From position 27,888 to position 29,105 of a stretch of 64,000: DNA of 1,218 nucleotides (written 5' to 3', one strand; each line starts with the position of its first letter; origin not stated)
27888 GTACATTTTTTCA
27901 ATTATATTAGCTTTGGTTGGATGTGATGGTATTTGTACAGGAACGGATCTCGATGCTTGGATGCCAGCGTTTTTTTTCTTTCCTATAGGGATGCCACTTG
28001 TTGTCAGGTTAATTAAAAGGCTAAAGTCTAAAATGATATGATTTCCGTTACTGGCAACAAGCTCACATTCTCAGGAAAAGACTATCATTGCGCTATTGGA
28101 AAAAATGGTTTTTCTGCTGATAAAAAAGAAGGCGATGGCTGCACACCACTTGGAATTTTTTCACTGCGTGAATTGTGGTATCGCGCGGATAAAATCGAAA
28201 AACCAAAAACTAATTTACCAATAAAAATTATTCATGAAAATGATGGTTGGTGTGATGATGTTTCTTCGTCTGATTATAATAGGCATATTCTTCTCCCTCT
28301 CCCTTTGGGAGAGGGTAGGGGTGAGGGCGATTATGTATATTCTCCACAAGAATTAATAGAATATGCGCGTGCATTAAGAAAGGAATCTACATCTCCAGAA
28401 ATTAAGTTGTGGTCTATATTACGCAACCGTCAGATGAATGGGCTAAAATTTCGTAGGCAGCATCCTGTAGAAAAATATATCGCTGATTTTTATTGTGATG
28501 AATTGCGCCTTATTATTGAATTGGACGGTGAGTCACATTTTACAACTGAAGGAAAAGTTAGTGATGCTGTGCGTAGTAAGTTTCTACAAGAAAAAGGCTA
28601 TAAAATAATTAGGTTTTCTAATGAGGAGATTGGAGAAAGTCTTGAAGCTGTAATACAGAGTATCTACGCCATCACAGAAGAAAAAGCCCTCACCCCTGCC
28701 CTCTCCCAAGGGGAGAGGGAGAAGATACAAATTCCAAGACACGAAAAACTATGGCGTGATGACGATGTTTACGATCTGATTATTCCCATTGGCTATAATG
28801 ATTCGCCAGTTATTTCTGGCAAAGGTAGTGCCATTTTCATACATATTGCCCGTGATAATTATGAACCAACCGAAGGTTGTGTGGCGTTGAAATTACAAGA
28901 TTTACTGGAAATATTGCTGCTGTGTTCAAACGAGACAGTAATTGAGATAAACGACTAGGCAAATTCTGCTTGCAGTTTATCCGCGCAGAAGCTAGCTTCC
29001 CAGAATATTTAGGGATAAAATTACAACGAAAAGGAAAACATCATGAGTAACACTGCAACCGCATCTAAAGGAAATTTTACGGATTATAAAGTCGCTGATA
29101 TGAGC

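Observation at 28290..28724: DUF559 endonuclease module with hairpin-bearing inverted repeats inserted exactly in frame inside an L,D-transpeptidase gene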

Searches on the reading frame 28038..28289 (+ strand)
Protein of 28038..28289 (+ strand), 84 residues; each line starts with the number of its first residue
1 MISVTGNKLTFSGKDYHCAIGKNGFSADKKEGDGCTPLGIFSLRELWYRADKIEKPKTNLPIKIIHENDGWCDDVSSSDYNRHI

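Call 72: search_protein_families(library=pfam, proteins=[window:28038-28289:+], max_evalue=0.01)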
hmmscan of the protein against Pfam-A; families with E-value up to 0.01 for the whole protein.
seq(84 aa): 1 family
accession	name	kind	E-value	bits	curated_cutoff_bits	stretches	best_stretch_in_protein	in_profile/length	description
PF03734.19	YkuD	-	2e-05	25.6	23.4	1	7-79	20-83/146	L,D-transpeptidase catalytic domain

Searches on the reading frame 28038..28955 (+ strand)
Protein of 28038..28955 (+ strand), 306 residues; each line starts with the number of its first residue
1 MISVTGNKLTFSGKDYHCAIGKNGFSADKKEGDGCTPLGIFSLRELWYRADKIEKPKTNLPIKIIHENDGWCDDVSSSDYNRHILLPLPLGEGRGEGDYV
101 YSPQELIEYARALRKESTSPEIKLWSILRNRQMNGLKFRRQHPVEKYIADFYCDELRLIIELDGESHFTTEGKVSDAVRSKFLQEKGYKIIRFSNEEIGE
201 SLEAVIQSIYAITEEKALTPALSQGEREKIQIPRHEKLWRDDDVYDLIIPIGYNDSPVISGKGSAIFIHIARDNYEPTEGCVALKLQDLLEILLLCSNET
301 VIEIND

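Call 6: search_protein_families(library=pfam, proteins=[window:28038-28955:+], max_evalue=0.1)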
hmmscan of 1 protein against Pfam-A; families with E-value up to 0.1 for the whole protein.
window:28038-28955:+ (306 aa): 5 families
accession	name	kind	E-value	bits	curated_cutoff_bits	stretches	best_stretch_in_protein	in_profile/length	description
PF04480.18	DUF559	-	7.4e-36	122.8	20.6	1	106-212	3-107/109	Protein of unknown function (DUF559)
PF03734.19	YkuD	-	1.3e-11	45.7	23.4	2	9-95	22-99/146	L,D-transpeptidase catalytic domain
PF18741.7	MTES_1575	-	3.7e-05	24.2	38.2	1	132-209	10-92/96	REase_MTES_1575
PF08373.16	RAP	-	0.0016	18.8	24.2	1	160-197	1-41/58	RAP domain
PF10881.14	DUF2726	-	0.084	13.1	24.7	0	157-200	72-115/126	Protein of unknown function (DUF2726)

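Call 12: find_encoding_contigs(protein=window:28038-28955:+, flank=3000, max_places=6)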
Protein window:28038-28955:+ (306 aa): no gene with exactly this product is on record in the collection.

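Call 64: predict_structure(alignment_id=A4)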
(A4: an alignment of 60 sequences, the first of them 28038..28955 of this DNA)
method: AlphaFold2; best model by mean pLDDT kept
length: 306 residues; sequences in the alignment: 60
mean_pLDDT: 80.0   pTM: 0.62
mean pLDDT of the five models: 80.0, 79.3, 77.7, 77.1, 75.2
residues with pLDDT >= 90: 133; 70-90: 94; 50-70: 44; < 50: 35
segments of 3 or more residues with pLDDT < 50: 88-101, 116-118, 218-231
pLDDT, mean of each block of 10 residues (from residue 1): 98 98 96 95 98 98 95 88 71 33 55 54 73 69 66 81 58 66 82 83 81 62 38 78 96 91 91 97 98 98 97
secondary structure, 60 per line:
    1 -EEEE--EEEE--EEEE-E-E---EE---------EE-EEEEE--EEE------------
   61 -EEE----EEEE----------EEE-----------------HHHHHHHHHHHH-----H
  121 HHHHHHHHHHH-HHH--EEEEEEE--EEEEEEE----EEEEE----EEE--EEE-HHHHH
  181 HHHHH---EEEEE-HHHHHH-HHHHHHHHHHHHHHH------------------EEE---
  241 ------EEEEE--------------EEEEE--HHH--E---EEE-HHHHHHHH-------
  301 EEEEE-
elements in order: E2-5 E8-11 E14-17 E39-43 E46-48 E62-64 E69-72 E83-85 H103-114 H120-131 E138-144 E147-153 E158-162 E167-169 E172-174 H176-185 E189-193 H195-200 H202-216 E235-237 E247-251 E266-270 E282-284 H286-293 E301-305

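Call 70: fold_search(model_id=the predicted structure, library=pdb)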
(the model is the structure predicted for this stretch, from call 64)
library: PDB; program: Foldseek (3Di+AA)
matches with E <= 10: 676; with E <= 0.001: 2
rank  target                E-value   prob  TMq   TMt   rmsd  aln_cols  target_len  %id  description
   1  3hrl                  7.2e-06  1.00  0.28  0.85   2.0        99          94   37  Crystal structure of a putative endonuclease-like protein (ngo0050) from neisseria gonorrhoeae (released 2009-06-30)
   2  3r3p_B                8.5e-04  1.00  0.25  0.72   4.5        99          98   24  Homing Endonuclease I-Bth0305I Catalytic Domain (released 2011-10-05)
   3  9i05_Xv               2.9e-03  1.00  0.26  0.21   5.1       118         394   15  Cryo-EM structure of the large subunit of the mitochondrial ribosome from Toxoplasma gondii (released 2025-06-11)
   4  4oq2                  4.1e-03  0.94  0.23  0.23  15.7       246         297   12  5hmC specific restriction endonuclease PvuRTs1I (released 2014-03-12)
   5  9i05_Xl               5.0e-03  1.00  0.26  0.19   5.2       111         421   16  Cryo-EM structure of the large subunit of the mitochondrial ribosome from Toxoplasma gondii (released 2025-06-11)
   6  4par_B                8.1e-03  0.98  0.23  0.23   8.6       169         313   18  The 5-Hydroxymethylcytosine-Specific Restriction Enzyme AbaSI in a Complex with Product-like DNA (released 2014-06-25)
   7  3r3p_A                9.7e-03  1.00  0.26  0.72   3.0       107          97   22  Homing Endonuclease I-Bth0305I Catalytic Domain (released 2011-10-05)
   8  4par_A                1.9e-02  0.97  0.23  0.23   8.3       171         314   15  The 5-Hydroxymethylcytosine-Specific Restriction Enzyme AbaSI in a Complex with Product-like DNA (released 2014-06-25)
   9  9g6k_Lc               2.2e-02  0.98  0.25  0.17   9.5       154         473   12  LSU structure derived from the LSU sample of the mitoribosome from T. gondii. (released 2024-12-11)
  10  9i05_Xr               5.4e-02  0.87  0.22  0.15  11.8       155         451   12  Cryo-EM structure of the large subunit of the mitochondrial ribosome from Toxoplasma gondii (released 2025-06-11)
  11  9i05_Xg               6.9e-02  0.91  0.23  0.15  10.9       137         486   13  Cryo-EM structure of the large subunit of the mitochondrial ribosome from Toxoplasma gondii (released 2025-06-11)
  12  9i05_Xi               9.4e-02  0.85  0.22  0.16   8.1       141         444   16  Cryo-EM structure of the large subunit of the mitochondrial ribosome from Toxoplasma gondii (released 2025-06-11)
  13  9g6k_L9               9.9e-02  0.90  0.24  0.16   8.4       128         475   14  LSU structure derived from the LSU sample of the mitoribosome from T. gondii. (released 2024-12-11)
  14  9g6k_Li               3.6e-01  0.44  0.22  0.15  13.7       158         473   10  LSU structure derived from the LSU sample of the mitoribosome from T. gondii. (released 2024-12-11)
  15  6z1p_AS               3.8e-01  0.69  0.23  0.11   6.4       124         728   14  Structure of the mitochondrial ribosome from Tetrahymena thermophila (released 2020-06-24)
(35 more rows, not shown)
